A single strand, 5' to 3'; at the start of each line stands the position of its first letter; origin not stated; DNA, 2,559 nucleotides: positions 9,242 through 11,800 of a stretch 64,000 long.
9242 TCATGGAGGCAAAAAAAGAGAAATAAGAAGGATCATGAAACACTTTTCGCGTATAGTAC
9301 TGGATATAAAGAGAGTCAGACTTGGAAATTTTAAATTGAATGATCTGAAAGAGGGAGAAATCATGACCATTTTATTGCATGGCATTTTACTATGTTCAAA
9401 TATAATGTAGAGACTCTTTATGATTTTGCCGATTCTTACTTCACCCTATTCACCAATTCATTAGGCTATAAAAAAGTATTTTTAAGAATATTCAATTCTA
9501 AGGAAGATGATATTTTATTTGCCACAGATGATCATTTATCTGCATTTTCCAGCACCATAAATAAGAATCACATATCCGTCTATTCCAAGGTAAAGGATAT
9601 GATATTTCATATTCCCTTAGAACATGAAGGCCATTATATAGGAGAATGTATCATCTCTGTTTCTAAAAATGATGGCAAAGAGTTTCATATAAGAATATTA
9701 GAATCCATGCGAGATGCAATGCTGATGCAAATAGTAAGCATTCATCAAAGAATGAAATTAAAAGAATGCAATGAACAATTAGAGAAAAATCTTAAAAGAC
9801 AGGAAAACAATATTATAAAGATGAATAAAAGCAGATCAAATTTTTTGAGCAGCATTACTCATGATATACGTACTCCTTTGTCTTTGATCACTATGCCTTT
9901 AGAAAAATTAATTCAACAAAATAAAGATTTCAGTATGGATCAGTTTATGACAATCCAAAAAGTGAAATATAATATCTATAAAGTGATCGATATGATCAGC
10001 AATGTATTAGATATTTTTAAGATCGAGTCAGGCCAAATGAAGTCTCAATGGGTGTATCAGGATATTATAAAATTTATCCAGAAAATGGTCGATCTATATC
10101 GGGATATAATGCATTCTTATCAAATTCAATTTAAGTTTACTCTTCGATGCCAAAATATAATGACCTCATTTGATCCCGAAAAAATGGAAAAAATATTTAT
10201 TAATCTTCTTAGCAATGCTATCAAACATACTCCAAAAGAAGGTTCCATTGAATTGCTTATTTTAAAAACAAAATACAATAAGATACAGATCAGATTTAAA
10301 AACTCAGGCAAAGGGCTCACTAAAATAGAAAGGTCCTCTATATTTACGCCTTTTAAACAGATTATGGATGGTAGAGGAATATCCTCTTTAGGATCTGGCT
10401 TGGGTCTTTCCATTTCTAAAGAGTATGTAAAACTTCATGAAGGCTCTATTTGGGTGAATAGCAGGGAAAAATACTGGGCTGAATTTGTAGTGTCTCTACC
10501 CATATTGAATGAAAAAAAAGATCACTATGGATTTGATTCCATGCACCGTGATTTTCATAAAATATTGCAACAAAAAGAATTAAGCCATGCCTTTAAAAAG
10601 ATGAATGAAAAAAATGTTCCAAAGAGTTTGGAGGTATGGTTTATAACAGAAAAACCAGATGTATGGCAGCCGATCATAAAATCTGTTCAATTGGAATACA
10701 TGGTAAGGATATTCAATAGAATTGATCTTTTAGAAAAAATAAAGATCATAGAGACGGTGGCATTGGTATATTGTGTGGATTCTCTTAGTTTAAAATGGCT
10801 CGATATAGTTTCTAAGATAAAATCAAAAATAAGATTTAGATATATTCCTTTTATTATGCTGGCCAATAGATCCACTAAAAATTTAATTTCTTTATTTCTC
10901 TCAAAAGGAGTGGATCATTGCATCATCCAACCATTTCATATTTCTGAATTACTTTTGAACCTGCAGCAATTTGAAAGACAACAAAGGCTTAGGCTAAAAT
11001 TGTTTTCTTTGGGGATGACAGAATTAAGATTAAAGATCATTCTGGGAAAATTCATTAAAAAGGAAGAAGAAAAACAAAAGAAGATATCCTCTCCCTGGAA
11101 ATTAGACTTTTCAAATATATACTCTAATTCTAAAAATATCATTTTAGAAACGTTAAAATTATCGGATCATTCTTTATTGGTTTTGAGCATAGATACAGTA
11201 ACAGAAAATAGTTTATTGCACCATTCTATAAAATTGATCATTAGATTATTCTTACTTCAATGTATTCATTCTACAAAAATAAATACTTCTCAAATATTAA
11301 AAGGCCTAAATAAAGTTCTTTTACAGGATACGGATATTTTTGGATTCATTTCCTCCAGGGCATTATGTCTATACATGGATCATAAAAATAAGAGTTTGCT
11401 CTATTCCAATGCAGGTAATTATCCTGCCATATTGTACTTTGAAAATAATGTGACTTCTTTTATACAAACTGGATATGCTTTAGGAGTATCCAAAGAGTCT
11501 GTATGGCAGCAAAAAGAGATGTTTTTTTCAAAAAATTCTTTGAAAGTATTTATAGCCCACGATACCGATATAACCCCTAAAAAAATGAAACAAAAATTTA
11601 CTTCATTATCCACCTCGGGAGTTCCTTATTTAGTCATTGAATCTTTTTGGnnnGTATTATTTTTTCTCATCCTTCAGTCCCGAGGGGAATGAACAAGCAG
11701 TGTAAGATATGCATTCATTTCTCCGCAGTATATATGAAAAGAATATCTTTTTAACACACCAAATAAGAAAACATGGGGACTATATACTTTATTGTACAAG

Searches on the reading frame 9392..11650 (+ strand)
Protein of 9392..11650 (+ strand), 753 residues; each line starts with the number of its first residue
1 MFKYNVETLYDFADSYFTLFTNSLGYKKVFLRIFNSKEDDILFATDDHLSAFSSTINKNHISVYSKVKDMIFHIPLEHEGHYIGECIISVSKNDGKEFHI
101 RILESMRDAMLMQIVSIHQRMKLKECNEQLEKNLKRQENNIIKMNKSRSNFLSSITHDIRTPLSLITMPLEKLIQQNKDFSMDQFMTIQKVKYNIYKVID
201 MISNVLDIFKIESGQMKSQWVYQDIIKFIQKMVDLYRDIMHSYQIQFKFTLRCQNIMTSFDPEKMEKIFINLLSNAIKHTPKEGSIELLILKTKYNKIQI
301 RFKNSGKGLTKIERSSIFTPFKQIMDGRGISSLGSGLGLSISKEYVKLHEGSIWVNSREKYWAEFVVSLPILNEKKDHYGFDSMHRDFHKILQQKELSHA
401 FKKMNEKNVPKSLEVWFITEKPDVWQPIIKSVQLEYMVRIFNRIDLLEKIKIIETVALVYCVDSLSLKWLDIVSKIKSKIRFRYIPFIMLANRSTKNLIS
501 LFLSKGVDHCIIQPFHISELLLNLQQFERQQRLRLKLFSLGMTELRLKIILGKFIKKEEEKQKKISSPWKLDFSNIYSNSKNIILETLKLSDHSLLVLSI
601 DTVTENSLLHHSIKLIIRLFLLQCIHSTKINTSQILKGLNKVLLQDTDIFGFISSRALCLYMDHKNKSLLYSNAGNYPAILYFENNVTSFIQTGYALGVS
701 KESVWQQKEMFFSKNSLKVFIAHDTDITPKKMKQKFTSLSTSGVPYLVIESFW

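Call 28: search_protein_families(library=pfam, proteins=[window:9392-11650:+], max_evalue=0.00001)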
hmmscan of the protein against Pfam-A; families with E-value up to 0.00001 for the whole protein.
window:9392-11650:+ (753 aa): 2 families
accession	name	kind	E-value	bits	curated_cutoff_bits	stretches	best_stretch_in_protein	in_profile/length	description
PF02518.31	HATPase_c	-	5.2e-22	78.8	26.4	1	261-371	2-109/111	Histidine kinase-, DNA gyrase B-, and HSP90-like ATPase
PF00512.31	HisKA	-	3.9e-08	33.7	26.9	1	148-214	2-66/66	His Kinase A (phospho-acceptor) domain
